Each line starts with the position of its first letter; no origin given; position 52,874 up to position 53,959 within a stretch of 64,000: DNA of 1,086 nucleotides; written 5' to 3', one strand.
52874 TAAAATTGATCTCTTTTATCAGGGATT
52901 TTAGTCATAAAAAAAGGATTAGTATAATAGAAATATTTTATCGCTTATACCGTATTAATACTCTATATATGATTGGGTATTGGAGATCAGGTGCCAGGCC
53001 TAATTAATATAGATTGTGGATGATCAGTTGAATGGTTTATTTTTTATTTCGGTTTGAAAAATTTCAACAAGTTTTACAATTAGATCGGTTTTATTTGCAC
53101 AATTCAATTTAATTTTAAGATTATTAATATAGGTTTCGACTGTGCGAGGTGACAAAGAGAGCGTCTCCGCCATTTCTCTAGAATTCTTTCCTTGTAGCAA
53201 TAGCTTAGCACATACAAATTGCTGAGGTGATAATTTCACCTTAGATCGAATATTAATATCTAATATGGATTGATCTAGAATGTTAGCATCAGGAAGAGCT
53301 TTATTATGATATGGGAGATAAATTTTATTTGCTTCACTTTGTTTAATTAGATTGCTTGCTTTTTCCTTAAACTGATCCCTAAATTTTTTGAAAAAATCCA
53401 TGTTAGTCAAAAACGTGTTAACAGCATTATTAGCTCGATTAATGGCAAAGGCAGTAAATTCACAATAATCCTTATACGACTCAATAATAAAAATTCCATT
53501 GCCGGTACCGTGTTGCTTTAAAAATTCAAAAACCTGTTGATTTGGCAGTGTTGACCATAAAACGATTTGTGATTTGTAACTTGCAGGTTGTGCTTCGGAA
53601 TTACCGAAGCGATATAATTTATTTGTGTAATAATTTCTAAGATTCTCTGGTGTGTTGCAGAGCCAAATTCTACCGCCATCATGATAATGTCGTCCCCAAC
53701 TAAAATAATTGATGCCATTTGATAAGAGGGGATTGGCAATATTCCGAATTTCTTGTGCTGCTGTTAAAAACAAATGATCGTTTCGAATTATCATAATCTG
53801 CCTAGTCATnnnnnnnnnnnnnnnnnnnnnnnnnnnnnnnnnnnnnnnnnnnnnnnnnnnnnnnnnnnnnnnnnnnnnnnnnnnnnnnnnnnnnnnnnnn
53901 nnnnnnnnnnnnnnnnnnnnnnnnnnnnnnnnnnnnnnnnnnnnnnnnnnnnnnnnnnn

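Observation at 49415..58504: Recurring 22-bp dyad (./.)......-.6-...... in five promoter regions: candidate operator set of the island's LuxR pair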

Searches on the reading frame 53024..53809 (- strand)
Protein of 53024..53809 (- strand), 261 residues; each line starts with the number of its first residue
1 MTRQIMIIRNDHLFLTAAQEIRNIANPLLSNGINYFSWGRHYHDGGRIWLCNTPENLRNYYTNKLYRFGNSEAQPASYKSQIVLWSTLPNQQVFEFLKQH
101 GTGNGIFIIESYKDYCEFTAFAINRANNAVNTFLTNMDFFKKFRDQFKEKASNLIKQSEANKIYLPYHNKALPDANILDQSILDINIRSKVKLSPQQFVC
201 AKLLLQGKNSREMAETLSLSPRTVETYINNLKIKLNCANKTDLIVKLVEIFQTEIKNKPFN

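Call 11: search_protein_families(library=pfam, proteins=[window:53024-53809:-], max_evalue=0.01)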
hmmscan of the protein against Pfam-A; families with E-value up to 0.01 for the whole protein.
window:53024-53809:- (261 aa): 1 family
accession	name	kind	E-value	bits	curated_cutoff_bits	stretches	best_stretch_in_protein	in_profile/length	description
PF00196.25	GerE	-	8.8e-13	48.1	23.5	1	193-245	3-55/57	Bacterial regulatory proteins, luxR family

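Call 32: list_cluster_members(proteins=[P0001, window:53024-53809:-, window:58876-59844:+])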
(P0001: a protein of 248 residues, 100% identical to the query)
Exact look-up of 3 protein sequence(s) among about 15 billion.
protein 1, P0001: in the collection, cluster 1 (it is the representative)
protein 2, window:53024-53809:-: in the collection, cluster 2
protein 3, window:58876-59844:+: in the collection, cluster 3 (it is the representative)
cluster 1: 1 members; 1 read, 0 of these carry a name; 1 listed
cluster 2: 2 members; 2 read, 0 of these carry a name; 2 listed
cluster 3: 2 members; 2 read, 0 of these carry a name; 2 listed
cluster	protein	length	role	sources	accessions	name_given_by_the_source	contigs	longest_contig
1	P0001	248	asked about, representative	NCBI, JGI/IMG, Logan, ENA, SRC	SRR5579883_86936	-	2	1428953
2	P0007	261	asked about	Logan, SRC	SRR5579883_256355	-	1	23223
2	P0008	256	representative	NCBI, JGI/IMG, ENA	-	-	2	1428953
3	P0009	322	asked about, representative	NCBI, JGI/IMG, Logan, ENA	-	-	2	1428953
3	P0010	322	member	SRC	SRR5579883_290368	-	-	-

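Call 36: search_protein_families(library=ncbifam, proteins=[window:53024-53809:-], max_evalue=0.01)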
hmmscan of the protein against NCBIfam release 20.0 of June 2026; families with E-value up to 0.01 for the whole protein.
window:53024-53809:- (261 aa): 12 families
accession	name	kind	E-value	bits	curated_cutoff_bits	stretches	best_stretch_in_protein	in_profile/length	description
NF052445.1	RespRegMctR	equivalog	1.3e-06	28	300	1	191-245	143-197/205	two-component system response regulator MctR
NF007419.0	PRK09958.1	equivalog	7.4e-06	25.7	251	1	148-244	103-195/204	acid-sensing system DNA-binding response regulator EvgA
NF011896.0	PRK15369.1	equivalog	3.8e-05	23.4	242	1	189-244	146-201/211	two component system response regulator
NF047403.1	TransRegVisR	equivalog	4.8e-05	22.9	300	1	192-248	158-214/220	transcriptional regulator VisR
TIGR02985.1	Sig70_bacteroi1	subfamily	0.00021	21.6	126.4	1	118-230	52-153/162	RNA polymerase sigma-70 factor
TIGR02937.1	sigma70-ECF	superfamily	0.0003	20.5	42.9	1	109-235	43-161/165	sigma-70 family RNA polymerase sigma factor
NF006900.1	PRK09390.1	equivalog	0.00031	20.3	255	1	190-244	139-194/203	response regulator FixJ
NF007561.1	PRK10188.1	equivalog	0.00037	19.9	350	1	188-244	175-231/240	quorum-sensing transcriptional regulator SdiA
NF007685.0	PRK10360.1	equivalog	0.0007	19.5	258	1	199-248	144-193/196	response regulator transcription factor UhpA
NF052366.1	photon_PedR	equivalog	0.00074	19.6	120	1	193-244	3-54/74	photosynthetic electron transport-dependent transcriptional regulator PedR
TIGR03541.1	reg_near_HchA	equivalog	0.0023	17.5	215.6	1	201-244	180-223/232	PA1136 family autoinducer-binding transcriptional regulator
NF040749.1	tetrathio_RR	equivalog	0.0028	17.4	290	1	192-249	133-190/191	tetrathionate respiration response regulator TtrR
